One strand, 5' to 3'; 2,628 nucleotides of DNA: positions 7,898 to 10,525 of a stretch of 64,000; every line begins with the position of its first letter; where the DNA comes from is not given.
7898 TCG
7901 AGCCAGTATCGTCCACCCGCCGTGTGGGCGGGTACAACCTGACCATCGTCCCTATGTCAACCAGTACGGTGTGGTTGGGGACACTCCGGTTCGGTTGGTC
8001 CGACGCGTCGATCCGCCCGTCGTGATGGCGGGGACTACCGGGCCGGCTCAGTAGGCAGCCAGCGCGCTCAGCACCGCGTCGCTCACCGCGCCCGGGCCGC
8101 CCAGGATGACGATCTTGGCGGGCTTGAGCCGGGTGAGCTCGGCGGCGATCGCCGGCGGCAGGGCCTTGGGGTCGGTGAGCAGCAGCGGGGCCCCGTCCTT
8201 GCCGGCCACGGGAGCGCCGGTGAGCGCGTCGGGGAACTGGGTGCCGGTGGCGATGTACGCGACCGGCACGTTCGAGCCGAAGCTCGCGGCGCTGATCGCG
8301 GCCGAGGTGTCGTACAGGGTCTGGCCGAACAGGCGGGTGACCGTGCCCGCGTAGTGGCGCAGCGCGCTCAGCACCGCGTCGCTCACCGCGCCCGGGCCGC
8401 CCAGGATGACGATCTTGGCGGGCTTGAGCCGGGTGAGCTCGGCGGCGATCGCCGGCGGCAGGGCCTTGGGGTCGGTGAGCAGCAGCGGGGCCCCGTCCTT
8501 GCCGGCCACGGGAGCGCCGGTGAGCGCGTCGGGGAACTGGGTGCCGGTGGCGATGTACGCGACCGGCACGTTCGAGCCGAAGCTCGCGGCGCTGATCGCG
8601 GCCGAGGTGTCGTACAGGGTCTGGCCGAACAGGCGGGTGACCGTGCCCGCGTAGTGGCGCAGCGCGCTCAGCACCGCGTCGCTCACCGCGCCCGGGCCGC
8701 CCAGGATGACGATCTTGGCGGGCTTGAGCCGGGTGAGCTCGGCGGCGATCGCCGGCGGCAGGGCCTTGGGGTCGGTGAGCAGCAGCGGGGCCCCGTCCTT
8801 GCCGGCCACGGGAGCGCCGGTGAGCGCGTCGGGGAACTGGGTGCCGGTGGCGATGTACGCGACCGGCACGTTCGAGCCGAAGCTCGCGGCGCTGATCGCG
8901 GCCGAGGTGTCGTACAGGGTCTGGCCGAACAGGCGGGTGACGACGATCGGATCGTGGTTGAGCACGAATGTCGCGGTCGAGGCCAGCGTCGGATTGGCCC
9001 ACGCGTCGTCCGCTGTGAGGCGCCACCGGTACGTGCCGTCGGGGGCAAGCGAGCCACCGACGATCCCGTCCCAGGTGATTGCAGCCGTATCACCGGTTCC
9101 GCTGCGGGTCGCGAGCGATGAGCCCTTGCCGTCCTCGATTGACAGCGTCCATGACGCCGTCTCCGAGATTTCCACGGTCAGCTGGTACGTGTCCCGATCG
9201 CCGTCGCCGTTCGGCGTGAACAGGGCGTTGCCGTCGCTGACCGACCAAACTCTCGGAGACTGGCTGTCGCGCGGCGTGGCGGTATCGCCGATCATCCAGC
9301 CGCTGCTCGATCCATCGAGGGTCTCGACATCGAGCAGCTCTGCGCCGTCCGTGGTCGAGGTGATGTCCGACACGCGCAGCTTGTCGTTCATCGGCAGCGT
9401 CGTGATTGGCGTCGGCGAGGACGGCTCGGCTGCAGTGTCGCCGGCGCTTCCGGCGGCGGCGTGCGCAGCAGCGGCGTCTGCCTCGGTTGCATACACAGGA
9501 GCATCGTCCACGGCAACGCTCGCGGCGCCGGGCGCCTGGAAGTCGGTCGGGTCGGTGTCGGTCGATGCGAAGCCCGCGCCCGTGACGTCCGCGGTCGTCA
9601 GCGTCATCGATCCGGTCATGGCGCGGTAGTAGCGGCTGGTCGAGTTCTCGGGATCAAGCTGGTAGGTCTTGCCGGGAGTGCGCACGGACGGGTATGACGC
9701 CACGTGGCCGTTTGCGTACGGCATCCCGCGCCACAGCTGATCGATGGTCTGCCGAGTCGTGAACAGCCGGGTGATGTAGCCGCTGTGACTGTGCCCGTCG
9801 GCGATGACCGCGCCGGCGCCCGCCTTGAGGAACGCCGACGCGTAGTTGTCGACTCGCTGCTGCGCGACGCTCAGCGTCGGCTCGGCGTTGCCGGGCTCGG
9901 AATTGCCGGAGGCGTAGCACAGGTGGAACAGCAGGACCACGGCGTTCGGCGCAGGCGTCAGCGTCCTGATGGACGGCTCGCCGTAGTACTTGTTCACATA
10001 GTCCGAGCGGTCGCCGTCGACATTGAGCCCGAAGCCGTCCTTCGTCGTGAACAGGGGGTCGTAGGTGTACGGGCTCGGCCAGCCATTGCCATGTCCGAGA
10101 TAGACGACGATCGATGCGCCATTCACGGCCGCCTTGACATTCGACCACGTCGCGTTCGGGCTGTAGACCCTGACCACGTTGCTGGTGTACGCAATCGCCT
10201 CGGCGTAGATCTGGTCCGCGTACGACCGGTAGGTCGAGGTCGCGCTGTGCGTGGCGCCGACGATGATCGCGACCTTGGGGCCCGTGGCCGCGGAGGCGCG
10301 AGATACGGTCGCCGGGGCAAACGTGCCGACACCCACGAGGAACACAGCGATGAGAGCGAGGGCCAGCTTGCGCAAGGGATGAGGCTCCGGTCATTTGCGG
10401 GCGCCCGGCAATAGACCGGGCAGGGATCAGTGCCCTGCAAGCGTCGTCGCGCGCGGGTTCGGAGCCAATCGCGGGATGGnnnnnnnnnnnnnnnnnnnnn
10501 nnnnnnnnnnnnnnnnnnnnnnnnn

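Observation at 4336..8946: An 887-bp nucleotide-perfect triple-CWB2 cassette is shared by two different secreted enzymes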

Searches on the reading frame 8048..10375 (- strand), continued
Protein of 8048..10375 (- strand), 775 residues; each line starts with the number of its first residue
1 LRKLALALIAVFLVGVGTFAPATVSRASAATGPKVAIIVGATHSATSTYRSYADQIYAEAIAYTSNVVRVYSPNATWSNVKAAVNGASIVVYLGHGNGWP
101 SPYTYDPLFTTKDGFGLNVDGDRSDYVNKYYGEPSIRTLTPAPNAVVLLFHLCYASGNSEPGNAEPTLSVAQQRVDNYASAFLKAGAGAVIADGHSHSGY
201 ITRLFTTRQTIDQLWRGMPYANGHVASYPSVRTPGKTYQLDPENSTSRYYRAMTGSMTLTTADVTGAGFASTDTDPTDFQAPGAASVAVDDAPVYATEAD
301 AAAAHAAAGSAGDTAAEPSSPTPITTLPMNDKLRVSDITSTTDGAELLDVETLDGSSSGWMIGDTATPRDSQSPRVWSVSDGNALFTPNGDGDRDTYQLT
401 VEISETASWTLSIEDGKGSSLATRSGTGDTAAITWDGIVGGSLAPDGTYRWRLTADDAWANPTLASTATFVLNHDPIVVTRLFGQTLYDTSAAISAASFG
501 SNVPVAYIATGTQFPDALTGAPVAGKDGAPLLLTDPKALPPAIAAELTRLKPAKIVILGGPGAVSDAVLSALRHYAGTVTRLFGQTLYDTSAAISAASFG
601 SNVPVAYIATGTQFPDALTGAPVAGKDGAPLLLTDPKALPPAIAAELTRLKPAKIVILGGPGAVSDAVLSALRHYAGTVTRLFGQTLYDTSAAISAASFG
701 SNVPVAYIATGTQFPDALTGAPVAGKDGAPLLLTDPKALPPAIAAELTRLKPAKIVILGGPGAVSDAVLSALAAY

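Call 74: find_encoding_contigs(protein=P0024, flank=8000, max_places=2)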
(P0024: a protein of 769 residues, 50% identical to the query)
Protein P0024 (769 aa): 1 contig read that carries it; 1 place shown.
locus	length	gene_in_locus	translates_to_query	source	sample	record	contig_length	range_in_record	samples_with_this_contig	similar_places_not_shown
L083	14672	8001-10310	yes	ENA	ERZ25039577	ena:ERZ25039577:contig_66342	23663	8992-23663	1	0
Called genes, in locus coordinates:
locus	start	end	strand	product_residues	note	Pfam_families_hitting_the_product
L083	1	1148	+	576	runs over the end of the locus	PF02517:Rce1-like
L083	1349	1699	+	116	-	PF20582:UPF0758_N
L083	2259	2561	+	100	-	PF06723:MreB_Mbl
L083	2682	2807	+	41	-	PF06723:MreB_Mbl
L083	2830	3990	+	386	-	PF06723:MreB_Mbl (weak)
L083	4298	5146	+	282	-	PF00483:NTP_transferase, PF12804:NTP_transf_3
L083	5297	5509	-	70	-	-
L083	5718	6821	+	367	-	PF01370:Epimerase, PF16363:GDP_Man_Dehyd, PF01370:Epimerase, PF04321:RmlD_sub_bind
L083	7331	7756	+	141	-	PF00908:dTDP_sugar_isom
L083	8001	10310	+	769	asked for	PF04122:CW_binding_2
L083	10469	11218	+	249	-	-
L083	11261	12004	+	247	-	PF00704:Glyco_hydro_18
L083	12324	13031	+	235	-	PF04122:CW_binding_2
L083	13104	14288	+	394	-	-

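Call 75: find_encoding_contigs(protein=P0116, flank=10000, max_places=2)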
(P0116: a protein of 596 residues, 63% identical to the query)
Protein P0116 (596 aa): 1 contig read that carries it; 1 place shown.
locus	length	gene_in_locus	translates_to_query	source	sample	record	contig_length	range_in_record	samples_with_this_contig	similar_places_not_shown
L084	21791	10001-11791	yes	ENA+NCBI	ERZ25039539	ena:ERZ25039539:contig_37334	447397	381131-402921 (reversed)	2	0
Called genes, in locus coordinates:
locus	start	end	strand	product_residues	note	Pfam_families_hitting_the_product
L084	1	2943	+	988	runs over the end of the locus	PF03699:UPF0182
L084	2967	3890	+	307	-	-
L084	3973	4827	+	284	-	PF13240:Zn_Ribbon_1 (faint)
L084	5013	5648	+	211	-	PF12773:DZR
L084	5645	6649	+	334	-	PF02517:Rce1-like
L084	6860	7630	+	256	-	PF20582:UPF0758_N, PF04002:RadC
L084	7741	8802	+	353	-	PF06723:MreB_Mbl, PF25216:Volactin (faint), PF00022:Actin (faint), PF11104:PilM_2 (faint), PF00012:HSP70, PF14450:FtsA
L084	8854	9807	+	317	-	PF04085:MreC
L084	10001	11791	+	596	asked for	PF04122:CW_binding_2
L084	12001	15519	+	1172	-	PF00704:Glyco_hydro_18, PF08239:SH3_3 (faint), PF13860:FlgD_ig (weak), PF04122:CW_binding_2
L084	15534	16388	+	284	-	PF00535:Glycos_transf_2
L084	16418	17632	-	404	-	PF11258:DUF3048, PF17479:DUF3048_C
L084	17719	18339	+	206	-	-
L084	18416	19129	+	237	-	PF25084:LbH_EIF2B, PF25087:GMPPB_C (weak), PF14602:Hexapep_2 (weak), PF00132:Hexapep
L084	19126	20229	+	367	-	PF01041:DegT_DnrJ_EryC1, PF00155:Aminotran_1_2 (weak), PF01212:Beta_elim_lyase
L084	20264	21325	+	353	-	PF01408:GFO_IDH_MocA, PF02894:GFO_IDH_MocA_C, PF22725:GFO_IDH_MocA_C3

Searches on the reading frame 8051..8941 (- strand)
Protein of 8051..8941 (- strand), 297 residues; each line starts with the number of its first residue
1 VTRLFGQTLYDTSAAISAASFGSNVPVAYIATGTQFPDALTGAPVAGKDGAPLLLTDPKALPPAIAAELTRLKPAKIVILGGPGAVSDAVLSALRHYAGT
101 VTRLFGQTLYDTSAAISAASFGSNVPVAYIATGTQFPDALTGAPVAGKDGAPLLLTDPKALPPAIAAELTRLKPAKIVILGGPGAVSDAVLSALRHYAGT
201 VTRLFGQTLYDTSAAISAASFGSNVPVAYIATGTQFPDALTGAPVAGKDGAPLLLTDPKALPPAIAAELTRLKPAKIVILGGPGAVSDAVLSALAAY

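Call 24: find_homologous_proteins(query=window:8060-8941:-, max_evalue=1e-20)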
Query seq(294 aa) (294 aa): 629 proteins with E <= 1e-20 among 1163 candidates; the best 120 are listed.
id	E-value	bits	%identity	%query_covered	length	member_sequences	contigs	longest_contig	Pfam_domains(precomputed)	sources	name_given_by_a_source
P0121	3.2e-93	330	47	93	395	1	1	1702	PF04294.19,PF04122.18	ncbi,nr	ncbi:MAG: cell wall-binding repeat-containing protein, partial [Actinomycetia bacterium]|nr:cell wal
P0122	9.6e-87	309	56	99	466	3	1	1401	PF00877.26,PF04122.18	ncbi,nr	ncbi:hypothetical protein GB882_02955, partial [Georgenia ruanii]|nr:hypothetical protein [Georgenia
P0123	2.1e-86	308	58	100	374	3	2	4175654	PF04122.18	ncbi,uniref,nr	ncbi:cell wall-binding repeat-containing protein [Cryobacterium sp. 5B3]|uniref:cell wall-binding re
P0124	2.0e-85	305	61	100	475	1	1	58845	PF17963.8,PF17892.8,PF04122.18,PF17803.8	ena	-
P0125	1.6e-84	302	59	99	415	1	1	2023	PF04122.18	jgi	jgi:putative cell wall-binding protein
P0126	5.5e-83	297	57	98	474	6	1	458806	PF04122.18,PF00188.33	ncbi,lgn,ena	-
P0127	7.5e-83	296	56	99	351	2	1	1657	PF04122.18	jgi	jgi:putative cell wall-binding protein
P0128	3.7e-82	294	56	99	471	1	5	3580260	PF04122.18,PF00188.33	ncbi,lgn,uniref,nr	ncbi:cell wall-binding repeat-containing protein [Microbacterium invictum]|uniref:Cell wall-binding 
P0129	4.0e-82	294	57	100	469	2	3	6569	PF04122.18,PF00188.33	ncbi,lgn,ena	-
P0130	4.9e-82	293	58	100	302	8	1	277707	PF00117.35,PF04122.18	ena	-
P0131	5.0e-82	293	48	93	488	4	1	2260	PF04122.18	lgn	-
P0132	1.1e-81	292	48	95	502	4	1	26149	PF27111.1,PF04122.18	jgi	-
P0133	1.6e-81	292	54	92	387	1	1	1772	PF13205.13,PF04122.18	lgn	-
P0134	2.2e-81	291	55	99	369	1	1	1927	PF04122.18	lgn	-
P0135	3.8e-81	291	55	91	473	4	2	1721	PF05257.23,PF04122.18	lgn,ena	-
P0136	4.1e-80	287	57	100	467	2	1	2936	PF17957.8,PF04122.18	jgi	jgi:putative cell wall-binding protein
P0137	1.1e-79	286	54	99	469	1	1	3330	PF05257.23,PF04122.18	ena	-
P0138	1.2e-79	286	57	100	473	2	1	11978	PF04122.18,PF00188.33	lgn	-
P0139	2.1e-79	285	52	100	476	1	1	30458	PF04122.18,PF01510.31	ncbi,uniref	ncbi:MAG: cell wall-binding repeat-containing protein, partial [Intrasporangium sp.]|uniref:cell wal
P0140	3.9e-79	284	54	99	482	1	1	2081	PF04122.18,PF00188.33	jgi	jgi:putative cell wall-binding protein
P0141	4.8e-79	284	53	92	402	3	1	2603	PF13205.13,PF04122.18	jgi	jgi:putative cell wall-binding protein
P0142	7.3e-79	283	56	100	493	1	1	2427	PF04122.18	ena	-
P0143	1.2e-78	282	53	100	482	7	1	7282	PF04122.18,PF01510.31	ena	-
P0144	2.1e-78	282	52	92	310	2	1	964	PF04122.18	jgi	jgi:putative cell wall-binding protein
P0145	5.9e-78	280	54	100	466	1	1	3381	PF04122.18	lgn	-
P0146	6.3e-78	280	54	100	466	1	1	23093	PF04122.18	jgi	jgi:putative cell wall-binding protein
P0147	8.1e-78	280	54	100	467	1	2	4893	PF04122.18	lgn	-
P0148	4.8e-77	277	54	99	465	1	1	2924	PF04122.18,PF00188.33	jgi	jgi:putative cell wall-binding protein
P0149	6.1e-77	277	52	100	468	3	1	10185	PF04122.18,PF00188.33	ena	-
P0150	6.5e-77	277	55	99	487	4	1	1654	PF04122.18,PF00704.35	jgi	-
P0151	6.5e-77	277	54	100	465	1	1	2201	PF04122.18,PF00188.33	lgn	-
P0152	1.0e-76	276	54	98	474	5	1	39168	PF04122.18,PF00188.33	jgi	-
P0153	2.2e-76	275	54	100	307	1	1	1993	PF04122.18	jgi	jgi:putative cell wall-binding protein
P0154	3.8e-76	274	53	100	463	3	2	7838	PF04122.18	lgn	-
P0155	5.7e-76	274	53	100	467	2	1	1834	PF04122.18,PF00188.33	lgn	-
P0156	8.7e-76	273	55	100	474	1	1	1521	PF04122.18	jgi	jgi:putative cell wall-binding protein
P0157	1.1e-75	273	55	96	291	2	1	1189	PF04122.18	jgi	jgi:putative cell wall-binding protein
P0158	1.4e-75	272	55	92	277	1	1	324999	PF04122.18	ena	-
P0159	1.5e-75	272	52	92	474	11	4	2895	PF00117.35,PF04122.18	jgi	jgi:putative cell wall-binding protein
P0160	1.7e-75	272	54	100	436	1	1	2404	PF04122.18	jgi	jgi:putative cell wall-binding protein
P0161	2.3e-75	272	55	91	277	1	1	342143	PF04122.18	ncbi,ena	-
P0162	2.9e-75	271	53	100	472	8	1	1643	PF04122.18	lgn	-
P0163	3.2e-75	271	53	100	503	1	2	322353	PF04122.18,PF01510.31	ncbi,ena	-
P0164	3.5e-75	271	52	97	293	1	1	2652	PF04122.18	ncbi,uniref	ncbi:cell wall-binding repeat-containing protein, partial [Intrasporangium sp.]|uniref:cell wall-bin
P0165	5.0e-75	270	53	100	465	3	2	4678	PF04122.18,PF00188.33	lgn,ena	-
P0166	6.6e-75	270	52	100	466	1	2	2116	PF04122.18,PF00188.33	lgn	-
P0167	1.2e-74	269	57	99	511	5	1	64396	PF00877.26,PF04122.18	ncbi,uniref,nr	ncbi:hypothetical protein FJ693_07555 [Georgenia yuyongxinii]|uniref:NlpC/P60 domain-containing prot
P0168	1.5e-74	269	53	100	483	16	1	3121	PF04122.18,PF00188.33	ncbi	-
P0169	2.4e-74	268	54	100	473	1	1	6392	PF00877.26,PF04122.18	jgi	jgi:putative cell wall-binding protein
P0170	2.5e-74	268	55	100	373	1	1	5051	PF04122.18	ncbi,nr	ncbi:MAG TPA: cell wall-binding repeat-containing protein, partial [Candidatus Dormibacteraeota bact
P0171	2.8e-74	268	54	96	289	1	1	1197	PF04122.18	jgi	jgi:putative cell wall-binding protein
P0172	2.8e-74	268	52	100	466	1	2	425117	PF04122.18,PF00188.33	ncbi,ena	-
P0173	4.6e-74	267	55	97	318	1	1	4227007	PF04122.18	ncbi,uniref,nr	ncbi:cell wall-binding repeat-containing protein [Cryobacterium sp. GrIS_2_6]|uniref:cell wall-bindi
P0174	5.3e-74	267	56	97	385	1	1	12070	PF04122.18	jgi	jgi:putative cell wall-binding protein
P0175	5.5e-74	267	52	100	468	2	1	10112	PF04122.18,PF00188.33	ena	-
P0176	5.8e-74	267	54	96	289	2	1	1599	PF04122.18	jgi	jgi:putative cell wall-binding protein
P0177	5.9e-74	267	54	100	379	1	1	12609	PF04122.18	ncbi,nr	ncbi:MAG: hypothetical protein GWP04_10595, partial [Gammaproteobacteria bacterium]|nr:hypothetical 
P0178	8.7e-74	266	53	100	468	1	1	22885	PF04122.18,PF00188.33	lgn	-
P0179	1.1e-73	266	52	100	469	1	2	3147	PF04122.18,PF00188.33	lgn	-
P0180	1.8e-73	265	53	100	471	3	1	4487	PF04122.18,PF00188.33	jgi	jgi:putative cell wall-binding protein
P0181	2.0e-73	265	53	92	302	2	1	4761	PF04122.18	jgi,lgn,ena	-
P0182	2.2e-73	265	53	100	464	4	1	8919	PF04122.18,PF00188.33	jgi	jgi:putative cell wall-binding protein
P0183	2.2e-73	265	52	100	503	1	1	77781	PF04122.18,PF01510.31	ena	-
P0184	3.4e-73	264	53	98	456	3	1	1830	PF04122.18,PF00704.35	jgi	jgi:putative cell wall-binding protein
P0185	3.7e-73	264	51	100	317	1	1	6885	PF04122.18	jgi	jgi:putative cell wall-binding protein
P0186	4.1e-73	264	53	100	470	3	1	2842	PF04122.18,PF00188.33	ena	-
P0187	4.3e-73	264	52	100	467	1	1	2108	PF04122.18,PF00188.33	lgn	-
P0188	5.4e-73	264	54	100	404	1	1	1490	PF13517.13,PF04122.18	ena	-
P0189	5.6e-73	264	53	100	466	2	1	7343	PF04122.18,PF00188.33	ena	-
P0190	5.7e-73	264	51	99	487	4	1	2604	PF04122.18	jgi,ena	-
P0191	8.9e-73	263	52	100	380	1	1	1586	PF04122.18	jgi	jgi:putative cell wall-binding protein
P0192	1.1e-72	263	49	100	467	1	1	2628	PF04122.18,PF00188.33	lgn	-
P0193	1.3e-72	263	52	100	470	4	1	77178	PF04122.18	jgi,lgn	-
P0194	1.4e-72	263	52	100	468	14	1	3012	PF04122.18,PF00188.33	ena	-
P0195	1.6e-72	262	52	100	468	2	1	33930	PF04122.18,PF00188.33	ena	-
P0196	1.7e-72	262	51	100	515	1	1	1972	PF08486.16,PF04122.18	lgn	-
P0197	3.3e-72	261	52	100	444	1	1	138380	PF04122.18,PF01510.31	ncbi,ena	-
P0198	3.3e-72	261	60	85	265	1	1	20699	PF04122.18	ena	-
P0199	3.7e-72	261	53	100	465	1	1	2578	PF04122.18,PF00188.33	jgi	jgi:putative cell wall-binding protein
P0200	4.8e-72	261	53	99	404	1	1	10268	PF04122.18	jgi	jgi:putative cell wall-binding protein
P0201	6.6e-72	260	52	100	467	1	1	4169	PF04122.18,PF00188.33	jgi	jgi:putative cell wall-binding protein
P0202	7.1e-72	260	49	98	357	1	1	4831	PF13205.13,PF04122.18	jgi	jgi:putative cell wall-binding protein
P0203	7.1e-72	260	52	100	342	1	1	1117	PF04122.18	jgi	jgi:putative cell wall-binding protein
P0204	9.0e-72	260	51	100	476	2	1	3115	PF04122.18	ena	-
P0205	1.1e-71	260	52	100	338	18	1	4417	PF04122.18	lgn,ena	-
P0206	1.3e-71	259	51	100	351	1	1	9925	PF04122.18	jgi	-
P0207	1.6e-71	259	52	100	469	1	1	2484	PF04122.18,PF00188.33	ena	-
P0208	1.7e-71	259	52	100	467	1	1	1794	PF04122.18,PF00188.33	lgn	-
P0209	1.9e-71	259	52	100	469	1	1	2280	PF04122.18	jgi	jgi:putative cell wall-binding protein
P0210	3.2e-71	258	52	100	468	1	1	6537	PF04122.18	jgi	-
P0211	3.5e-71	258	52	100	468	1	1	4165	PF04122.18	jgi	jgi:putative cell wall-binding protein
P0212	3.6e-71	258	53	100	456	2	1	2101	PF17963.8,PF17892.8,PF04122.18,PF17803.8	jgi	jgi:putative cell wall-binding protein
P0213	3.8e-71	258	51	94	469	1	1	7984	PF04122.18,PF00188.33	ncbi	-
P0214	4.5e-71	258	51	100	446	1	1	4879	PF04122.18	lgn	-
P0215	5.1e-71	257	52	100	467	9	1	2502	PF04122.18,PF00188.33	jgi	-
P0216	5.5e-71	257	51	95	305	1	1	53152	PF04122.18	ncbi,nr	ncbi:MAG TPA: cell wall-binding repeat-containing protein, partial [Egibacteraceae bacterium]|nr:cel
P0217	6.1e-71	257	51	94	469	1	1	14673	PF04122.18,PF00188.33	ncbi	-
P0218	6.1e-71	257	51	94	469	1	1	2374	PF04122.18,PF00188.33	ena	-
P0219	6.1e-71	257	51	100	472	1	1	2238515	PF04122.18,PF00188.33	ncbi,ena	-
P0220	6.6e-71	257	52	100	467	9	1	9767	PF04122.18,PF00188.33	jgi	-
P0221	9.5e-71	256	52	100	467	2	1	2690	PF04122.18,PF00188.33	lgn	-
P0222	1.1e-70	256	52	94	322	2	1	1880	PF04122.18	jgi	jgi:putative cell wall-binding protein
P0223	1.6e-70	256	53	100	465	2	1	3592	PF04122.18,PF00188.33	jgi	jgi:putative cell wall-binding protein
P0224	2.1e-70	255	52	99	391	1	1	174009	PF04122.18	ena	-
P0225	2.5e-70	255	51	99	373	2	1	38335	PF04122.18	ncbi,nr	ncbi:MAG: cell wall-binding repeat-containing protein [Actinobacteria bacterium]|nr:cell wall-bindin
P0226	2.9e-70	255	51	100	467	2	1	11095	PF04122.18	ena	-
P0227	3.1e-70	255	48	100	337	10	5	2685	PF04122.18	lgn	-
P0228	3.1e-70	255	51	98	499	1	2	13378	PF08486.16,PF04122.18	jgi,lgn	jgi:putative cell wall-binding protein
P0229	3.5e-70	255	51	100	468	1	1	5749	PF04122.18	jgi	jgi:putative cell wall-binding protein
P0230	3.6e-70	255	51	96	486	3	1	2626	PF00877.26,PF04122.18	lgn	-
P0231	3.6e-70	255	51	100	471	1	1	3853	PF04122.18,PF00188.33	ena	-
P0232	4.3e-70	254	49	99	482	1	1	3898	PF04122.18,PF00188.33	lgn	-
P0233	5.0e-70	254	52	99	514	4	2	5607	PF08486.16,PF04122.18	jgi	jgi:putative cell wall-binding protein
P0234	5.1e-70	254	50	100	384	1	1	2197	PF13205.13,PF04122.18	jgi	jgi:putative cell wall-binding protein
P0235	6.3e-70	254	50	100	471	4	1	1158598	PF04122.18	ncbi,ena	-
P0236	8.0e-70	253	52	100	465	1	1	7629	PF04122.18,PF00188.33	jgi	jgi:putative cell wall-binding protein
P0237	8.3e-70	253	57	87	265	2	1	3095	PF04122.18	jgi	jgi:putative cell wall-binding protein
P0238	8.4e-70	253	53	100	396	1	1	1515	PF13517.13,PF04122.18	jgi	jgi:putative cell wall-binding protein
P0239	8.5e-70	253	39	96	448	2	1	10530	PF04122.18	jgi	-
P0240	8.8e-70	253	50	99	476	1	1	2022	PF04122.18,PF00188.33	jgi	jgi:putative cell wall-binding protein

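Call 35: search_solved_structures(query=window:8051-8941:-, max_evalue=0.001)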
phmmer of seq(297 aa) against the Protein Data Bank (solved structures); distinct sequences matched with E-value up to 0.001: 9.
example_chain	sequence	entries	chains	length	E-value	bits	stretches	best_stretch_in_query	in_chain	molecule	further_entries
5j72_A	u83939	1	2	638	2.6e-22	82.8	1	2-295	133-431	Putative N-acetylmuramoyl-L-alanine amidase,autolysin cwp6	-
9f8f_B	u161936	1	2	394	1.2e-19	74.1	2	33-252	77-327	SLPH - S-layer protein HMW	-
5j6q_A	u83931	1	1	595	2.4e-19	73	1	4-290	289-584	Cell wall binding protein cwp8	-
7acx_B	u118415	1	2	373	1.4e-15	60.6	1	31-258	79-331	S-layer protein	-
7acy_B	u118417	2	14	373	1.5e-15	60.6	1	32-258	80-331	S-layer protein | Precursor of the S-layer proteins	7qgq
7acz_B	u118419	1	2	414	2.5e-11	46.7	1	20-199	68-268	SLPH (HMW SLP)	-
8bby_B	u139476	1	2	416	2.5e-11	46.7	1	20-199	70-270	S-layer protein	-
9f8e_B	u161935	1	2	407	5.6e-11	45.6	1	20-229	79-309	S-layer protein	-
6g6o_A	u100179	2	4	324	2.4e-05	27.1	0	178-178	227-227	Ika8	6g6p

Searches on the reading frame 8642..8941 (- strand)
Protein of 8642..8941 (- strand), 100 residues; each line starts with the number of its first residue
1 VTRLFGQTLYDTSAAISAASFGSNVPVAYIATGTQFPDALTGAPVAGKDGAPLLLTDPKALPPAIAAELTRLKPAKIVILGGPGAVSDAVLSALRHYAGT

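Call 45: find_homologous_proteins(query=window:8642-8941:-, max_evalue=1e-10)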
Query seq(100 aa) (100 aa): 56 proteins with E <= 1e-10 among 71 candidates.
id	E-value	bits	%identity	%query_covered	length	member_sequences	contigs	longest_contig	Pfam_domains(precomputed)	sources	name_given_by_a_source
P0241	5.3e-43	163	54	96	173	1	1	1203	PF04122.18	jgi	jgi:putative cell wall-binding protein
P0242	6.2e-40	153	54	67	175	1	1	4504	PF04122.18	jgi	jgi:putative cell wall-binding protein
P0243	1.2e-36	143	57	97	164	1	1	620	PF04122.18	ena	-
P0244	2.9e-36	141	57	97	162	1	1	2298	PF04122.18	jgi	jgi:putative cell wall-binding protein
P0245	3.8e-35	138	50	94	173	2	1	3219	PF04122.18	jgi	jgi:putative cell wall-binding protein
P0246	1.1e-34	136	61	97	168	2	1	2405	PF04122.18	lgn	-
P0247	3.6e-33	131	60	97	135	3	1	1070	PF04122.18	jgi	jgi:putative cell wall-binding protein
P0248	4.1e-31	125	55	98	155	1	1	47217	PF04122.18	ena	-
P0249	1.4e-30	123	61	97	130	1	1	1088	PF04122.18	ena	-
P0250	3.3e-29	119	56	90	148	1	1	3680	PF04122.18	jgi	jgi:putative cell wall-binding protein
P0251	2.5e-28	116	88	64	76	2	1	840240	PF04122.18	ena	-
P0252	4.3e-27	112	66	97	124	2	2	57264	PF04122.18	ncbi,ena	-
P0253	1.8e-26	110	56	90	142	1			PF04122.18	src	-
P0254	1.8e-26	110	63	73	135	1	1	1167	PF04122.18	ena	-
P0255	2.7e-26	109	62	97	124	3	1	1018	PF04122.18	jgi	-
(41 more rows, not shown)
